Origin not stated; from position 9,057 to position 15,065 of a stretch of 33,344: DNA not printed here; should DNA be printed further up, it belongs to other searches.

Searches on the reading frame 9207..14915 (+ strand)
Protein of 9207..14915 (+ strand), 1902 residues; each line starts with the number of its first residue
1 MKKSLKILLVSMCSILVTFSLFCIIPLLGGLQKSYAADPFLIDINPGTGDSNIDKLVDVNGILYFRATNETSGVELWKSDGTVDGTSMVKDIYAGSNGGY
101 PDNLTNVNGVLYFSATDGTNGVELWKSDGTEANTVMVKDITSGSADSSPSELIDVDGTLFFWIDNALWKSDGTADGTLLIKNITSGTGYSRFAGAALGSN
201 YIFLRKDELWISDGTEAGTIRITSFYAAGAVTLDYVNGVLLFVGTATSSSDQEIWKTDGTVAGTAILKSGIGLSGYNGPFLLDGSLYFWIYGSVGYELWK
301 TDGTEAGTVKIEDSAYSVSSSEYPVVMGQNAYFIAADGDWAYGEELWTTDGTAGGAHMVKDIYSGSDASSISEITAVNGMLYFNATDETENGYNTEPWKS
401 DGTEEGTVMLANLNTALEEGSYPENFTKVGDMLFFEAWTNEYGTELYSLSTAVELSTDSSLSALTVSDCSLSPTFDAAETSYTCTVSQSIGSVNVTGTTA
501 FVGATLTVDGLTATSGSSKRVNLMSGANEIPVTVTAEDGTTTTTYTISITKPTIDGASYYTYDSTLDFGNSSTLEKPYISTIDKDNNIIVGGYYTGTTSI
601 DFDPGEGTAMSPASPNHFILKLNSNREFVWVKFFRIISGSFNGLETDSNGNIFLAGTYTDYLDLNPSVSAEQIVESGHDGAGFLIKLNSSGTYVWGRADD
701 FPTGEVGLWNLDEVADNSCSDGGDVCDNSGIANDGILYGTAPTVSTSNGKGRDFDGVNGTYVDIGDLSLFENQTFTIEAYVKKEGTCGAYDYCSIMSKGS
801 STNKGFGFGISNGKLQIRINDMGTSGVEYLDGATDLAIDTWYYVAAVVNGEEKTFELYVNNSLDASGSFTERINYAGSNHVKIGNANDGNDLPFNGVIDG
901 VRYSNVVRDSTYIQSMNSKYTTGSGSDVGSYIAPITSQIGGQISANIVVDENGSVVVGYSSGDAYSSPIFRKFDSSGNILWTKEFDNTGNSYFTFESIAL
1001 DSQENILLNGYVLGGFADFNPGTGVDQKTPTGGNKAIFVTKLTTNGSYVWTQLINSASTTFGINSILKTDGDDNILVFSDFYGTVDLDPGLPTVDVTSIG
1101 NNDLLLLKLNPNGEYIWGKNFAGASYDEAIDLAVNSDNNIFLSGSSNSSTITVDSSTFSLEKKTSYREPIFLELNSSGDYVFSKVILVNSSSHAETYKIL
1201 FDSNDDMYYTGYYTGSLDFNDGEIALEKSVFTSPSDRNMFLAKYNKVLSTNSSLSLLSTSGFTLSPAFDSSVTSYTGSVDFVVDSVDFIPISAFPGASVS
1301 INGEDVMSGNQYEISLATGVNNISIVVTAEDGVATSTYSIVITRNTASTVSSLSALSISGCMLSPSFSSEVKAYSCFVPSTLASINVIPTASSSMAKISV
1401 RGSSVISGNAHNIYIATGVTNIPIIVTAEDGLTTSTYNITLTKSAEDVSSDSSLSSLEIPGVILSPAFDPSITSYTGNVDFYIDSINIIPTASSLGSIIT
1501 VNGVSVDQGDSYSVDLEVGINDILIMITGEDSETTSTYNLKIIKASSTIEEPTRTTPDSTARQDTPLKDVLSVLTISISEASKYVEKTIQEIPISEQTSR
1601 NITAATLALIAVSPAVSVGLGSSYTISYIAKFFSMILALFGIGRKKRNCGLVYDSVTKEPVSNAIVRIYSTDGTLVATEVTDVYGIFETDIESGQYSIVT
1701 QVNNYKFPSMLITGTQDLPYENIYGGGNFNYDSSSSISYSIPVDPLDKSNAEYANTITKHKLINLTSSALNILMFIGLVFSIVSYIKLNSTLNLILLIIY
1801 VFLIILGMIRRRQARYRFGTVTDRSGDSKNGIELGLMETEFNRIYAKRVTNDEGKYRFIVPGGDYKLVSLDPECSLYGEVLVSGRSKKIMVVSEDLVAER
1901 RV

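Call 74: search_protein_families(library=pfam, proteins=[window:9207-14915:+])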
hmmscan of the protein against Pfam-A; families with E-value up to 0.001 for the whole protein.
window:9207-14915:+ (1902 aa): 3 families
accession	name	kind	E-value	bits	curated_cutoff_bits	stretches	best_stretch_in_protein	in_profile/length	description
PF12733.13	Cadherin-like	-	5.5e-64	213.1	24.2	4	461-551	1-88/89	Cadherin-like beta sandwich domain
PF13385.13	Laminin_G_3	-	2.3e-20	73.7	27.6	1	759-912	4-149/151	Concanavalin A-like lectin/glucanases superfamily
PF13620.12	CarboxypepD_reg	-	3.9e-05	24.4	32.3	0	1650-1705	4-59/82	Carboxypeptidase regulatory-like domain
